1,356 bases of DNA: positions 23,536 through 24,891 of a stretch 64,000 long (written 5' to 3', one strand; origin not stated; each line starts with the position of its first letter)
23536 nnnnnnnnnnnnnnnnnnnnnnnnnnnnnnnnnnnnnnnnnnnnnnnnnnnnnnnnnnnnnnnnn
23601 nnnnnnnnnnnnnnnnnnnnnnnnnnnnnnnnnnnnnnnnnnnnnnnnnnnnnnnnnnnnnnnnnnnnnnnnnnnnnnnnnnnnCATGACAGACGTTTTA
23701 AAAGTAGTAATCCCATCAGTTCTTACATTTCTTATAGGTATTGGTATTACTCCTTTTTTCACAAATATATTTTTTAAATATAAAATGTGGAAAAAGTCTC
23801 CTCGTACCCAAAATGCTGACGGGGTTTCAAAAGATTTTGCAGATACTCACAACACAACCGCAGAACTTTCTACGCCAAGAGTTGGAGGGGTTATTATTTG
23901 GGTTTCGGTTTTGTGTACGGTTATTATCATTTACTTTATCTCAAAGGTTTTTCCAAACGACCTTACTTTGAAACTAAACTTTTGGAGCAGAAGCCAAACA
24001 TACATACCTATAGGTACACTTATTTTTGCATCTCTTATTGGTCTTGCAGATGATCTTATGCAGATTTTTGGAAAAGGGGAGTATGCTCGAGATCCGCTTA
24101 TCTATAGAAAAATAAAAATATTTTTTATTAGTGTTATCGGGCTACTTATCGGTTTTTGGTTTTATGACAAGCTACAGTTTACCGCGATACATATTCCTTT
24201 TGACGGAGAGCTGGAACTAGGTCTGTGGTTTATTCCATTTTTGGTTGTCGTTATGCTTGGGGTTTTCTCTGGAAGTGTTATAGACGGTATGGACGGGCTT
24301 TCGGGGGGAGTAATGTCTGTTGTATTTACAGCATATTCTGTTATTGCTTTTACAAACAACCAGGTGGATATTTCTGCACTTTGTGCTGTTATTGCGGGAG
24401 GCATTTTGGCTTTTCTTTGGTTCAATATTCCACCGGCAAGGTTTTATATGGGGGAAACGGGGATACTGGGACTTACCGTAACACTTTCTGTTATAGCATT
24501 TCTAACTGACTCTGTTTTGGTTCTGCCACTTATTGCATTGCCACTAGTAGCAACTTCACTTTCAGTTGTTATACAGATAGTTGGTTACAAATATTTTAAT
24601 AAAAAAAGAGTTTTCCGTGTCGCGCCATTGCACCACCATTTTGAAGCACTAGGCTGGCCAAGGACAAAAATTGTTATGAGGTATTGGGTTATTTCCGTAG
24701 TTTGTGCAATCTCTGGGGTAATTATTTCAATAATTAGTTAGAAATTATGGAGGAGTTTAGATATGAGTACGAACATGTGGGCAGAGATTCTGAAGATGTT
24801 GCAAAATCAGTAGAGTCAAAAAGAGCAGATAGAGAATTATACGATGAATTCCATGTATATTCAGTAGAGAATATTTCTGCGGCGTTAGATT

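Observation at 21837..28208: Atypical dcw cluster: asnB-mraY-(HExxH hypothetical)-ftsW-murG with no murD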

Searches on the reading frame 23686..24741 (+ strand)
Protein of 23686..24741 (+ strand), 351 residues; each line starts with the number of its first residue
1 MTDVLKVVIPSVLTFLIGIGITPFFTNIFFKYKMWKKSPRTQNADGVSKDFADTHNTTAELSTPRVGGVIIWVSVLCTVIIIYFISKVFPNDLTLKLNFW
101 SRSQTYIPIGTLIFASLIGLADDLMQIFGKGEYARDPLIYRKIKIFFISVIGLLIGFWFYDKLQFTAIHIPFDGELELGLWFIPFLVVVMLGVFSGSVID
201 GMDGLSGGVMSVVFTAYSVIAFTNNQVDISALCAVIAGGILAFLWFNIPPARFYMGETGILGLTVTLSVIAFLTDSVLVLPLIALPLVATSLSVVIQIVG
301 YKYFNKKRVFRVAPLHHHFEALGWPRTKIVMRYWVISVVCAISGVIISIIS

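Call 4: search_protein_families(library=pfam, proteins=[window:23686-24741:+], max_evalue=0.01)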
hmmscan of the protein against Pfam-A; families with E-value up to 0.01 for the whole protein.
window:23686-24741:+ (351 aa): 1 family
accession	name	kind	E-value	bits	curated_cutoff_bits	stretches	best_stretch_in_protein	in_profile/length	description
PF00953.26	Glycos_transf_4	-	1.7e-21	77.3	27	1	109-272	5-157/160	Glycosyl transferase family 4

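Call 5: search_protein_families(library=ncbifam, proteins=[window:23686-24741:+], max_evalue=0.01)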
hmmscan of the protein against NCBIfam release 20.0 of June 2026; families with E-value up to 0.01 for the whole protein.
window:23686-24741:+ (351 aa): 3 families
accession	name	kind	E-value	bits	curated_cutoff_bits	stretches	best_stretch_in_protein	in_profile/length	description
TIGR00445.1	mraY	equivalog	4.4e-45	154.5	192.05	1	42-346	16-316/321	phospho-N-acetylmuramoyl-pentapeptide-transferase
NF053644.1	MraY_archaea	equivalog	2.2e-23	83.1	450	1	174-343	174-338/340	pseudomurein biosynthesis MraY family phospho-N-acetylmuramoyl-pentapeptide-transferase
TIGR02380.1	ECA_wecA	exception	8.6e-09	35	326.05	1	175-346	124-307/346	UDP-N-acetylglucosamine--undecaprenyl-phosphate N-acetylglucosaminephosphotransferase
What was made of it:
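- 23686..24741 (+): mraY: phospho-MurNAc-pentapeptide transferase (lipid I synthesis), a divergent member. TIGR00445 at 154.5 bits, below the 192 cut-off (calls 4, 5).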

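Call 61: find_related_loci(query=window:23686-24738:+, collection=metagenome_contigs, flank=7000)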
Query window:23686-24738:+ (351 aa) in metagenome_contigs; peptide patterns used: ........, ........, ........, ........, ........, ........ (x = any residue, [..] = any of these).
600 stretches matched a pattern (row limit reached: there are more); 506 encode a relative of the query (tblastn E <= 1e-3); the best 80 are kept; 80 distinct loci.
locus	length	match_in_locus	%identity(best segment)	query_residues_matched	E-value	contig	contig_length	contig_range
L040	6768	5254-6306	91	1-351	0e+0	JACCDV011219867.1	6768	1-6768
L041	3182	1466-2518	78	1-351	0e+0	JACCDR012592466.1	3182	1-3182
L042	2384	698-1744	74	3-351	0e+0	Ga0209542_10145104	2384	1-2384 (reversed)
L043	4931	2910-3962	74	1-351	9e-178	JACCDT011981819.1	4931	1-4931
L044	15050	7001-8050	70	1-351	9e-170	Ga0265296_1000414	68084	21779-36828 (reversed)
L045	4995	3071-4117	71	1-351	3e-170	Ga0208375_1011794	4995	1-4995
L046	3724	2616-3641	70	6-350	3e-173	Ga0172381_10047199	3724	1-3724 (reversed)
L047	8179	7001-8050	70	3-350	3e-166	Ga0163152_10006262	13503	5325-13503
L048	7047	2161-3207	69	3-351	1e-164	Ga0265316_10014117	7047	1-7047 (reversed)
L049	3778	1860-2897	68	3-351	3e-167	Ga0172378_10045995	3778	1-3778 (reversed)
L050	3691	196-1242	68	3-351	4e-167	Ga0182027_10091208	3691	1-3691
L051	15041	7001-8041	67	3-351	7e-154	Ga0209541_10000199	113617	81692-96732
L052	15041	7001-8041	67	3-351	7e-154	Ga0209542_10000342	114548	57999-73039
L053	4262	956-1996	67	3-351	1e-157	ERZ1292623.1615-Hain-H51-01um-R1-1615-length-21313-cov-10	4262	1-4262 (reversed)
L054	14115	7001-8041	64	3-351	1e-153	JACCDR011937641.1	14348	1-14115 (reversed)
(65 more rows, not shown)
